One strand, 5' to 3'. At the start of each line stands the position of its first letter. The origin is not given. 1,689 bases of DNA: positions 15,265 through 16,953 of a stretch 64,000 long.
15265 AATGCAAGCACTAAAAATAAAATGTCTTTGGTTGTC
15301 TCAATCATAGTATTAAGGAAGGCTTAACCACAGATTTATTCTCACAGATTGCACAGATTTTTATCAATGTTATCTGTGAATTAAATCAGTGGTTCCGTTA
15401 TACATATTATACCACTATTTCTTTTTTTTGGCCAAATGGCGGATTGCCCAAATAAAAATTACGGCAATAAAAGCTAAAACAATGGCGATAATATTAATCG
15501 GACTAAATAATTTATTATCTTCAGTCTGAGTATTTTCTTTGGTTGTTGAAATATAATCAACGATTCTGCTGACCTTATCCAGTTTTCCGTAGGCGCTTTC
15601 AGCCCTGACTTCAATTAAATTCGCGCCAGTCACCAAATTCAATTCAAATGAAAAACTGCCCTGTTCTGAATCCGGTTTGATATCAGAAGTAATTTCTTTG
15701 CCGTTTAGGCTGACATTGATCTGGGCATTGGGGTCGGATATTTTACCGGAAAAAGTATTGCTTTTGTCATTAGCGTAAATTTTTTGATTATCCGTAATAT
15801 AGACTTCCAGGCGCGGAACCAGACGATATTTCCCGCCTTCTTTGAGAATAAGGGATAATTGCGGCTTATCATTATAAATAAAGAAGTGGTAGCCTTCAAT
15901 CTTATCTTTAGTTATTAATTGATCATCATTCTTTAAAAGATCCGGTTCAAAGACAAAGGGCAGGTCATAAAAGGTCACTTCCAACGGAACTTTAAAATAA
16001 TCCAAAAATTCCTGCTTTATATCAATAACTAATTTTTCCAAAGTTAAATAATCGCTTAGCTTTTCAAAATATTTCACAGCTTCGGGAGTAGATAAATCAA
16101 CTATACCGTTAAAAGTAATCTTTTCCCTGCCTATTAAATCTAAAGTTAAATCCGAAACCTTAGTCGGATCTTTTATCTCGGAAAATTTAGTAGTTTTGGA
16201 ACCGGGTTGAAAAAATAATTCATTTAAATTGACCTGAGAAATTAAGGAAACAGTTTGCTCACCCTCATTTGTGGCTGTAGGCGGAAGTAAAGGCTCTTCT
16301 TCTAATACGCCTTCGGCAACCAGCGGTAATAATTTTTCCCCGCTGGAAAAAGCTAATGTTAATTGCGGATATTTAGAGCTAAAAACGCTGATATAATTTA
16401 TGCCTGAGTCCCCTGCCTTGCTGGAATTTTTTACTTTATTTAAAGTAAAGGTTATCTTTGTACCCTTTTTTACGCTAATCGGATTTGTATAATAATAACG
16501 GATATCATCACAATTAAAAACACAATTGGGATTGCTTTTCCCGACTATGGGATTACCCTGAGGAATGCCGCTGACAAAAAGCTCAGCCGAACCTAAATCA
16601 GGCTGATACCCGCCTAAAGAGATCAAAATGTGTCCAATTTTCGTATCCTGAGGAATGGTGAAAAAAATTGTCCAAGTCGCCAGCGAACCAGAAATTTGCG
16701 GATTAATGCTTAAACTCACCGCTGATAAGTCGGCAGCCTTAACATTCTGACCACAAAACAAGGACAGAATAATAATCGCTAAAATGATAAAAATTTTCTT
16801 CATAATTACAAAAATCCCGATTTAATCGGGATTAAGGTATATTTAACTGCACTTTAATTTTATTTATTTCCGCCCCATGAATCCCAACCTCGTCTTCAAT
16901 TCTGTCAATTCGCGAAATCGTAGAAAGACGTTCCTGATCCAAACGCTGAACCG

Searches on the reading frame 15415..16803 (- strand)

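Call 32: search_protein_families(library=pfam, proteins=[window:15415-16803:-], max_evalue=0.0001)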
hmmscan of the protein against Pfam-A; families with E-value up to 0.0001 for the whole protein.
window:15415-16803:- (462 aa): 1 family
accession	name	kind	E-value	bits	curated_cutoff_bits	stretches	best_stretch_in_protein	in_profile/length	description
PF09136.16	Glucodextran_B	-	6.2e-07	29.7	27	1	343-415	13-79/83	Glucodextranase, domain B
